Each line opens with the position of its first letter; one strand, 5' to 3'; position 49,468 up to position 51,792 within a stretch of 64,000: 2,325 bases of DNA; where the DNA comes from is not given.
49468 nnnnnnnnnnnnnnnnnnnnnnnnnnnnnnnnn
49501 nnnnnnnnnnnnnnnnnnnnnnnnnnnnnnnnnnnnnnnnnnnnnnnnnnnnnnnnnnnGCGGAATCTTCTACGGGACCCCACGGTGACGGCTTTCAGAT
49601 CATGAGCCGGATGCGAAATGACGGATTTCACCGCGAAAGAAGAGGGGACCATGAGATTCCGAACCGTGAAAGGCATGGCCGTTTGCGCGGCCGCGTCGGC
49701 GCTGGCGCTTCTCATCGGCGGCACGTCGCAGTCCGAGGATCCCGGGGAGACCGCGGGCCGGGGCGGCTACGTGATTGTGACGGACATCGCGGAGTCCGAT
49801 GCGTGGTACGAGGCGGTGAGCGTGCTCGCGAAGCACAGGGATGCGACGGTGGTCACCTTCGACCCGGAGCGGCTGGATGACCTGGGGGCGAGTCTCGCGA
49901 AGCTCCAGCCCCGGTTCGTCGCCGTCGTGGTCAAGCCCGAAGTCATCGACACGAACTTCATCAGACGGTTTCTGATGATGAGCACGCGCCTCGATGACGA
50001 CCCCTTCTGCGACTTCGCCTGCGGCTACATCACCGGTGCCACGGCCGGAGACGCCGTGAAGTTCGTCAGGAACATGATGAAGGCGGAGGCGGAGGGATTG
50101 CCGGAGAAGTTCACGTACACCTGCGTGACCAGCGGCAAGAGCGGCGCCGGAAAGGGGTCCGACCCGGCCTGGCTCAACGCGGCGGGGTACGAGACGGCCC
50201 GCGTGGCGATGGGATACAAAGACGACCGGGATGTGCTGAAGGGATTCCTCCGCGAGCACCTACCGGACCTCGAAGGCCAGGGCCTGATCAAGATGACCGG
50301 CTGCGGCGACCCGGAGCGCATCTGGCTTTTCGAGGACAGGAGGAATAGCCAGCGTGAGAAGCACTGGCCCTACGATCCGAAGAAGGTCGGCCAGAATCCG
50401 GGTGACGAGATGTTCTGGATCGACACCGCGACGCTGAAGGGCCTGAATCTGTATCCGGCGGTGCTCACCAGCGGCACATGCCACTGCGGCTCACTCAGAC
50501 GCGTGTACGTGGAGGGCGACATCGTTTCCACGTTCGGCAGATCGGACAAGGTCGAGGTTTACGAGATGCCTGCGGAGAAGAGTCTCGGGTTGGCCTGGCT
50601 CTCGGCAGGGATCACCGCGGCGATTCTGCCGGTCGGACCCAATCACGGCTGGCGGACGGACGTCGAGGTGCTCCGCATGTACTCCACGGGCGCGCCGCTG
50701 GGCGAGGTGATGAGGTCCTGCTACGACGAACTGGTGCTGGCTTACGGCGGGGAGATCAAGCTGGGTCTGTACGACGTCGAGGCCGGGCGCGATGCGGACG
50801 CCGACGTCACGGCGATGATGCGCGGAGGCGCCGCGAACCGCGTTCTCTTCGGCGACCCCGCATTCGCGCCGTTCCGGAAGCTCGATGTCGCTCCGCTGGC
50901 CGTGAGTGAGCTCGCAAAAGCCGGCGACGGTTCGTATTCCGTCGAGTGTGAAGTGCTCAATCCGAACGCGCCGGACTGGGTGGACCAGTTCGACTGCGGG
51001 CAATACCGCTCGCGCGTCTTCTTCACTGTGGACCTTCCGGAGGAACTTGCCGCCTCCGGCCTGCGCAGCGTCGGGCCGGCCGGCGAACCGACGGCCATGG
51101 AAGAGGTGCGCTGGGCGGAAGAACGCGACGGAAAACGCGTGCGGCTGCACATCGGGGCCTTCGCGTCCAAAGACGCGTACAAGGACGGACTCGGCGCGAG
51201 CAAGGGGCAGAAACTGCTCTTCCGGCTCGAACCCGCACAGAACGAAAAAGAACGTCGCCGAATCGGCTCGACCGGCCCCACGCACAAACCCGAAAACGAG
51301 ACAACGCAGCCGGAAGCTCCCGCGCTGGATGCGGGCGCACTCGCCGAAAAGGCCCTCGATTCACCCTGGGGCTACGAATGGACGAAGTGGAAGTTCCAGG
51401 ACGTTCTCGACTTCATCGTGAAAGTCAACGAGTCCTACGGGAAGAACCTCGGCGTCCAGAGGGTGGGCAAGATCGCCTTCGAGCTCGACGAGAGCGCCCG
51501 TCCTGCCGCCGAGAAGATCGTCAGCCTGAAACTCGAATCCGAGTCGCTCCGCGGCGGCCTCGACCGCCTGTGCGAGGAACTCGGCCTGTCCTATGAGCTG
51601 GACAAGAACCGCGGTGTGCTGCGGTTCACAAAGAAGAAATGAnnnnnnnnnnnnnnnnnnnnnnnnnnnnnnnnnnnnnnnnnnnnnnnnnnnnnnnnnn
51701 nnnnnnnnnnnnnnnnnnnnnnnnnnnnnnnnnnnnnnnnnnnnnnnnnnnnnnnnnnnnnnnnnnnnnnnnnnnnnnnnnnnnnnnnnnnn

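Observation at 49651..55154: Exported peptidase-C25-like pair, the second fused to an intact LanC-like cyclase domain, with no dehydratase or precursor in sight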

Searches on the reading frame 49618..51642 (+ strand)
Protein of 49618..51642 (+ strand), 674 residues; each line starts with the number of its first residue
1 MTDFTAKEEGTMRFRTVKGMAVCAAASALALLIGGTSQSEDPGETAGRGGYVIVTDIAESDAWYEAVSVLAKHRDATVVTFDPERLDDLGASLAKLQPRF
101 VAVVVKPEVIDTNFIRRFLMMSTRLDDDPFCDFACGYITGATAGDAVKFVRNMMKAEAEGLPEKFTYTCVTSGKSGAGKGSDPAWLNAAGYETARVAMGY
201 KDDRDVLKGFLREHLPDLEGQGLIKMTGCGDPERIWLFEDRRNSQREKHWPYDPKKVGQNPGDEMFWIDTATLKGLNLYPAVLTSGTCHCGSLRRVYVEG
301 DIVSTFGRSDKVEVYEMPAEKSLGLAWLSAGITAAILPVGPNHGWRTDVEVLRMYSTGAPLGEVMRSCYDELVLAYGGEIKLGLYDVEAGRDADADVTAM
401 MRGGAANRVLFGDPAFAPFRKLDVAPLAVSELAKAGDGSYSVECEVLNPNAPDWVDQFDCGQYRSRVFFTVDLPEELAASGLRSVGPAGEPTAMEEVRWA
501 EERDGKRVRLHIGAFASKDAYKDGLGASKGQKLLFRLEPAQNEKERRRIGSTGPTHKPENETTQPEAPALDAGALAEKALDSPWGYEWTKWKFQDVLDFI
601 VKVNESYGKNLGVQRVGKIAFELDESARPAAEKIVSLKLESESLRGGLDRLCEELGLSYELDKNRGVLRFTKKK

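Call 5: search_protein_families(library=pfam, proteins=[window:49618-51642:+], max_evalue=1)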
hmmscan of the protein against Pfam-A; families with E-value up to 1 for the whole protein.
window:49618-51642:+ (674 aa): 0 families

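Call 6: search_protein_families(library=ncbifam, proteins=[window:49618-51642:+], max_evalue=1)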
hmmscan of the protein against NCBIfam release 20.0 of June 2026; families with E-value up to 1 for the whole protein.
window:49618-51642:+ (674 aa): 0 families

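Call 11: search_protein_families(library=padloc, proteins=[window:49618-51642:+], max_evalue=0.01)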
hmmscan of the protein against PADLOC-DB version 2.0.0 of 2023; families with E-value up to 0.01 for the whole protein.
window:49618-51642:+ (674 aa): 0 families

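Call 23: find_homologous_proteins(query=window:49651-51639:+)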
Query window:49651-51639:+ (663 aa): 38 proteins with E <= 0.001 among 8000 candidates.
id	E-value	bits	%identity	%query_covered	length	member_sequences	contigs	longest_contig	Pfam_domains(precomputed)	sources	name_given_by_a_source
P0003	0.0e+0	1526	100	100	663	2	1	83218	-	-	-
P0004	0.0e+0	1102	73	99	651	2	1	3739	-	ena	-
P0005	1.8e-271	921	62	98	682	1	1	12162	-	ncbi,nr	ncbi:MAG: hypothetical protein RDV41_03760 [Planctomycetota bacterium]|nr:hypothetical protein [Plan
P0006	4.8e-209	714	54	96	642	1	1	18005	-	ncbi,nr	ncbi:MAG: hypothetical protein HY720_30200 [Planctomycetes bacterium]|nr:hypothetical protein [Planc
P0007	2.5e-206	705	54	97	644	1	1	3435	-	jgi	-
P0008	1.3e-203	696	55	94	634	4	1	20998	-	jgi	jgi:hypothetical protein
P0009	2.8e-195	669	53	98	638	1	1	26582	-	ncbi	-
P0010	5.0e-193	661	52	94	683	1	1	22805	-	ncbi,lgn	-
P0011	3.3e-190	652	49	99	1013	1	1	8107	PF05569.18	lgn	-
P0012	6.4e-188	644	50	94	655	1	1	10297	-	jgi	-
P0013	4.6e-187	642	50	95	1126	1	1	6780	PF07944.19,PF05147.20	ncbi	-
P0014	1.9e-158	547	46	95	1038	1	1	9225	PF05569.18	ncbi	ncbi:MAG: M56 family metallopeptidase [Planctomycetota bacterium]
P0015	3.8e-134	467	47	76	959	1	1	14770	PF05569.18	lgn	-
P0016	2.9e-133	464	46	76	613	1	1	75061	-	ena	-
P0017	2.0e-128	448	47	75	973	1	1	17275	PF09492.17,PF07470.20,PF25840.1,PF07944.19,PF03663.21,PF05147.20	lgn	-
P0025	9.6e-93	330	40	74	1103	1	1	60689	PF07944.19,PF05147.20,PF13174.13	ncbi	-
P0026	7.3e-84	301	47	43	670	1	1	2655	PF05569.18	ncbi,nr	ncbi:MAG: M56 family metallopeptidase, partial [Planctomycetes bacterium]|nr:M56 family metallopepti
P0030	1.1e-71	260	41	56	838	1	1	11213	PF13490.12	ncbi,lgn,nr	ncbi:MAG TPA: zf-HC2 domain-containing protein [Planctomycetota bacterium]|nr:zf-HC2 domain-containi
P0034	7.6e-65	238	34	71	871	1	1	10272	PF13490.12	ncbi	ncbi:MAG: zf-HC2 domain-containing protein [Planctomycetota bacterium]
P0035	5.5e-64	235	36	57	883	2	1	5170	PF13490.12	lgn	-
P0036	7.6e-55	205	31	71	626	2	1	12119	PF18962.8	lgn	-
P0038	1.3e-54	204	35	53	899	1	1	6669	PF13490.12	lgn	-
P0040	1.8e-52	197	29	76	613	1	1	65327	PF18962.8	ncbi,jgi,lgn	-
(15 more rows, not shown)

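Call 27: search_protein_families(library=pfam, alignment_id=A1, max_evalue=0.1)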
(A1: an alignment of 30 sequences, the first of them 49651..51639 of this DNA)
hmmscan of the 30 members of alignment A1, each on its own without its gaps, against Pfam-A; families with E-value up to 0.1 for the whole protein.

A. member 1, window:49651-51639:+ (663 aa): 0 families

B. families by the number of members that match (of 30 scanned): 51 families (the first 25 are shown)
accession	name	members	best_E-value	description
PF05147.19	LANC_like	4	1.7e-42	Lanthionine synthetase C-like protein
PF18962.6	Por_Secre_tail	4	1.9e-11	Secretion system C-terminal sorting domain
PF07944.18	Beta-AFase-like_GH127_cat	4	1.2e-09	Beta-L-arabinofuranosidase, GH127 catalytic domain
PF13174.12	TPR_6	4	4.1e-08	Tetratricopeptide repeat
PF13432.12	TPR_16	4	0.00022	Tetratricopeptide repeat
PF05569.17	Peptidase_M56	3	6.3e-35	BlaR1 peptidase M56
PF13517.12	FG-GAP_3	3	1.5e-32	FG-GAP-like repeat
PF01839.29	FG-GAP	3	3e-24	FG-GAP repeat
PF25292.1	Beta-prop_CGLA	3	2.7e-23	Lambda-carrageenase beta-propeller domain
PF13570.13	Beta-prop_ACSF4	3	5.6e-22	Beta-alanine-activating enzyme, beta-propeller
PF13360.13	PQQ_2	3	4.8e-17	Outer membrane protein assembly factor BamB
PF07470.19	Glyco_hydro_88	3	5.6e-12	Glycosyl Hydrolase Family 88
PF23727.1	Beta-prop_FAM234A_B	3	7.1e-09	FAM234A/B beta-propeller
PF07719.23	TPR_2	3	8.6e-07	Tetratricopeptide repeat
PF13490.11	zf-HC2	3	8.8e-07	Putative zinc-finger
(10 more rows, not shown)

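Call 32: find_encoding_contigs(protein=P0025, flank=10000, max_places=3)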
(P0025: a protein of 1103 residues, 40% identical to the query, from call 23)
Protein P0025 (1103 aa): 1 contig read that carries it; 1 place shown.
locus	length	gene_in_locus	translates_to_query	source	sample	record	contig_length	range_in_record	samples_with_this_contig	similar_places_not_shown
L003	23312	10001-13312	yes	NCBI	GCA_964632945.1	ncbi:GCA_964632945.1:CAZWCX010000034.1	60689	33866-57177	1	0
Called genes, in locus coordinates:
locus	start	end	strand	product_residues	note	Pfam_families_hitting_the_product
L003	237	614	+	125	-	PF13453:Zn_ribbon_TFIIB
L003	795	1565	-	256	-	-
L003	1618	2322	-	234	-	PF00005:ABC_tran, PF13304:AAA_21 (faint)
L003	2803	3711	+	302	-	-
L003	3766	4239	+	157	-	PF01161:PBP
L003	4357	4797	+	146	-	-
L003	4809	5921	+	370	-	PF01264:Chorismate_synt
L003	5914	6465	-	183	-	PF02622:DUF179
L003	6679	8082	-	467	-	PF10092:DUF2330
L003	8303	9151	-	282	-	-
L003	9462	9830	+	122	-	-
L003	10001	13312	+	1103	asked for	PF13174:TPR_6 (faint), PF05147:LANC_like, PF07944:Beta-AFase-like_GH127_cat (faint)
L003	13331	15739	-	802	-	PF13432:TPR_16 (faint), PF00069:Pkinase, PF07714:PK_Tyr_Ser-Thr, PF13371:TPR_9 (faint), PF14559:TPR_19 (faint)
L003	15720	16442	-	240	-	-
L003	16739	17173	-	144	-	PF13646:HEAT_2 (faint)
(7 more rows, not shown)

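Call 33: find_encoding_contigs(protein=P0005, flank=10000, max_places=2)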
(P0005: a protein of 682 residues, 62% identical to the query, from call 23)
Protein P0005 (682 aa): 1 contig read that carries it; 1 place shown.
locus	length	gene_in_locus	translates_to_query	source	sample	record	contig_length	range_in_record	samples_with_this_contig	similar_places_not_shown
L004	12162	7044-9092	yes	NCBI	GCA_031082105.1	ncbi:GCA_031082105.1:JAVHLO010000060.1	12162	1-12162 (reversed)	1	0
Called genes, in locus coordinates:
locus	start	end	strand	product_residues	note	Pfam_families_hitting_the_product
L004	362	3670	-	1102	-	PF00211:Guanylate_cyc, PF12770:CHAT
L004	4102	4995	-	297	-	PF00763:THF_DHG_CYH, PF02882:THF_DHG_CYH_C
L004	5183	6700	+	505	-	PF07221:GlcNAc_2-epim (faint), PF07944:Beta-AFase-like_GH127_cat (faint), PF05147:LANC_like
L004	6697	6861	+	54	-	-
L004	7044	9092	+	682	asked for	-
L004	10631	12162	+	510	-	?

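Call 34: find_encoding_contigs(protein=P0009, flank=10000, max_places=2)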
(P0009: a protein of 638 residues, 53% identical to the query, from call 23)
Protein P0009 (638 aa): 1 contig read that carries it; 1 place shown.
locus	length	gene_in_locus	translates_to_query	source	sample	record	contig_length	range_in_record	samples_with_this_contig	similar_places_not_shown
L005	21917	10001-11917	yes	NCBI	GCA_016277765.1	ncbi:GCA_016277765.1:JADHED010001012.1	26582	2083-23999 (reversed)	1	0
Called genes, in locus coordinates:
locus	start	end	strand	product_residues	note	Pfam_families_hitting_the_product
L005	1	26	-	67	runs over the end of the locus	-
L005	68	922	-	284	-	-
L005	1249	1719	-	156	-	-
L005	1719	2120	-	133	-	-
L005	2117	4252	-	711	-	PF13620:CarboxypepD_reg (faint)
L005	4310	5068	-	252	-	-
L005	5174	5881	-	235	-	-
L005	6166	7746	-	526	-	PF13231:PMT_2 (weak)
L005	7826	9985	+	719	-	PF13620:CarboxypepD_reg (weak), PF13180:PDZ_2 (weak)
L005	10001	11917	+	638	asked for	-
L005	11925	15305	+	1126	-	PF05147:LANC_like, PF07944:Beta-AFase-like_GH127_cat (faint)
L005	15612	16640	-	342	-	-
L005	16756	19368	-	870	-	PF03924:CHASE, PF08448:PAS_4, PF00989:PAS, PF08448:PAS_4, PF13188:PAS_8, PF13426:PAS_9, PF08447:PAS_3, PF07228:SpoIIE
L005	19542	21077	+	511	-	PF02366:PMT, PF13231:PMT_2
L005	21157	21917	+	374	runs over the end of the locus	PF00278:Orn_DAP_Arg_deC, PF02784:Orn_Arg_deC_N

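Call 35: find_encoding_contigs(protein=P0013, flank=10000, max_places=2)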
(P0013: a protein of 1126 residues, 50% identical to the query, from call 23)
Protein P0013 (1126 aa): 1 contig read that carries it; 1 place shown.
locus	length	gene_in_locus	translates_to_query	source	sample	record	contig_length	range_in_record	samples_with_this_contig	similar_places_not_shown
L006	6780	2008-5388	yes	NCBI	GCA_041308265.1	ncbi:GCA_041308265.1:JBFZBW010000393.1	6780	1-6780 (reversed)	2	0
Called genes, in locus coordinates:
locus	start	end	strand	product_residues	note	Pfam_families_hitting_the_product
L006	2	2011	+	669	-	?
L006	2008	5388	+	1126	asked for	PF05147:LANC_like, PF07944:Beta-AFase-like_GH127_cat (faint)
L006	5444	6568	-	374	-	PF03781:FGE-sulfatase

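Call 55: predict_structure(alignment_id=A3)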
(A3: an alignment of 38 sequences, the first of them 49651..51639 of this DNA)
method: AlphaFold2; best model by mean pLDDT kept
length: 663 residues; sequences in the alignment: 38
mean_pLDDT: 90.5   pTM: 0.79
mean pLDDT of the five models: 90.5, 90.0, 89.9, 89.0, 88.5
residues with pLDDT >= 90: 526; 70-90: 81; 50-70: 14; < 50: 42
segments of 3 or more residues with pLDDT < 50: 1-16, 18-21, 23-36, 549-554
pLDDT, mean of each block of 10 residues (from residue 1): 37 47 43 57 99 99 98 96 96 98 98 95 98 98 98 97 93 94 96 95 97 93 90 86 88 91 94 96 89 81 94 97 97 94 98 98 95 94 90 97 98 97 97 97 90 95 97 90 93 93 95 95 97 94 57 60 95 93 98 84 90 98 93 96 98 97 92
secondary structure, 60 per line:
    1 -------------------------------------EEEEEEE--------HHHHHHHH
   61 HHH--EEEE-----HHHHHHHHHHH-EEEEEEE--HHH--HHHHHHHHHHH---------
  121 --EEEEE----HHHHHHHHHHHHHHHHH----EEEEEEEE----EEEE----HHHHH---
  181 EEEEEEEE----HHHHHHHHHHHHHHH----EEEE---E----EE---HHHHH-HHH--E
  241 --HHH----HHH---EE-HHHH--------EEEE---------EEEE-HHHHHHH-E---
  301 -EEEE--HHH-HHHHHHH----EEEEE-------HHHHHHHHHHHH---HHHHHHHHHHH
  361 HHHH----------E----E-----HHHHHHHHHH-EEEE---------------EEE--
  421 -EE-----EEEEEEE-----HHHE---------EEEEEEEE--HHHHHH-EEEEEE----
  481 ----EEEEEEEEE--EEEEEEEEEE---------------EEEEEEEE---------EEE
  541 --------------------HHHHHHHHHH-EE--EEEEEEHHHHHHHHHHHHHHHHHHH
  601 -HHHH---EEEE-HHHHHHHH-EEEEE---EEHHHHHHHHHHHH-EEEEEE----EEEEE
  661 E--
elements in order: E38-44 H53-63 E66-69 H75-85 E87-93 H101-111 E123-127 H132-148 E153-160 E165-168 H173-177 E181-188 H193-207 E212-215 H229-233 H259-262 E271-274 E284-287 H289-295 E302-305 H312-318 E323-327 H335-346 H350-364 H386-395 E397-400 E416-418 E429-435 E454-461 H464-469 E471-476 E485-493 E496-505 E521-528 E538-540 H561-570 E576-581 H582-600 H602-605 E609-612 H614-621 E623-627 H633-644 E646-651 E656-661

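Call 57: fold_search(model_id=the predicted structure, library=pdb)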
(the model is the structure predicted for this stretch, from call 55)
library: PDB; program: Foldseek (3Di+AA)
matches with E <= 10: 1007; with E <= 0.001: 2
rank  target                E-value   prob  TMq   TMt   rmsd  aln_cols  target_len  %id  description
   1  4rbm                  1.5e-07  1.00  0.31  0.43  13.5       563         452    9  Porphyromonas gingivalis gingipain K (Kgp) catalytic and immunoglobulin superfamily-like domains (released 2014-10-08)
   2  5mz6_1                4.0e-04  0.99  0.22  0.15  12.3       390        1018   10  Cryo-EM structure of a Separase-Securin complex from Caenorhabditis elegans at 3.8 A resolution (released 2017-03-08)
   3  1dxy                  1.4e-03  0.41  0.10  0.17  14.8       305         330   10  STRUCTURE OF D-2-HYDROXYISOCAPROATE DEHYDROGENASE (released 1997-06-16)
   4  9hn0_B                2.9e-03  0.99  0.23  0.10   9.7       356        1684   10  Cryo-EM structure of human separase bound to SCC1 (310-550 aa) (released 2025-09-03)
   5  2z1m_B                4.3e-03  0.33  0.11  0.19  21.4       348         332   12  Crystal Structure of GDP-D-Mannose Dehydratase from Aquifex aeolicus VF5 (released 2007-11-13)
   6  2z1m_C                6.0e-03  0.33  0.11  0.20  21.6       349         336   11  Crystal Structure of GDP-D-Mannose Dehydratase from Aquifex aeolicus VF5 (released 2007-11-13)
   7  8tl0_B                6.8e-03  0.77  0.17  0.22  15.7       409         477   10  Structure of activated SAVED-CHAT filament (released 2024-03-06)
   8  1drj                  6.8e-03  0.38  0.11  0.23  18.2       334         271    9  PROBING PROTEIN-PROTEIN INTERACTIONS: THE RIBOSE-BINDING PROTEIN IN BACTERIAL TRANSPORT AND CHEMOTAXIS (released 1995-01-26)
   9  4ogz_B                6.8e-03  0.13  0.10  0.12  19.2       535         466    9  Crystal structure of a putative alpha-galactosidase/melibiase (BF4189) from Bacteroides fragilis NCTC 9343 at 2.00 A r (released 2014-02-05)
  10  6hnj                  7.6e-03  0.30  0.12  0.20  17.1       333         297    8  The ligand-bound, open structure of CD0873, a substrate binding protein with adhesive properties from Clostridium diffic (released 2019-08-28)
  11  8tl0_C                8.0e-03  0.69  0.16  0.21  15.8       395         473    9  Structure of activated SAVED-CHAT filament (released 2024-03-06)
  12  1k72_A                9.0e-03  0.94  0.13  0.14  12.8       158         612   15  The X-ray Crystal Structure Of Cel9G Complexed With cellotriose (released 2003-07-15)
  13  2df8_B                1.1e-02  0.20  0.10  0.17  17.8       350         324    7  Crystal Structure of the PH0510 protein from Pyrococcus horikoshii OT3 in complex with beta-D-Fructopyranose-1-phospha (released 2006-08-27)
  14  1g87_B                1.3e-02  0.92  0.13  0.14  12.7       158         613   14  THE CRYSTAL STRUCTURE OF ENDOGLUCANASE 9G FROM CLOSTRIDIUM CELLULOLYTICUM (released 2003-07-15)
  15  2z1m_A                1.3e-02  0.21  0.11  0.19  19.5       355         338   11  Crystal Structure of GDP-D-Mannose Dehydratase from Aquifex aeolicus VF5 (released 2007-11-13)
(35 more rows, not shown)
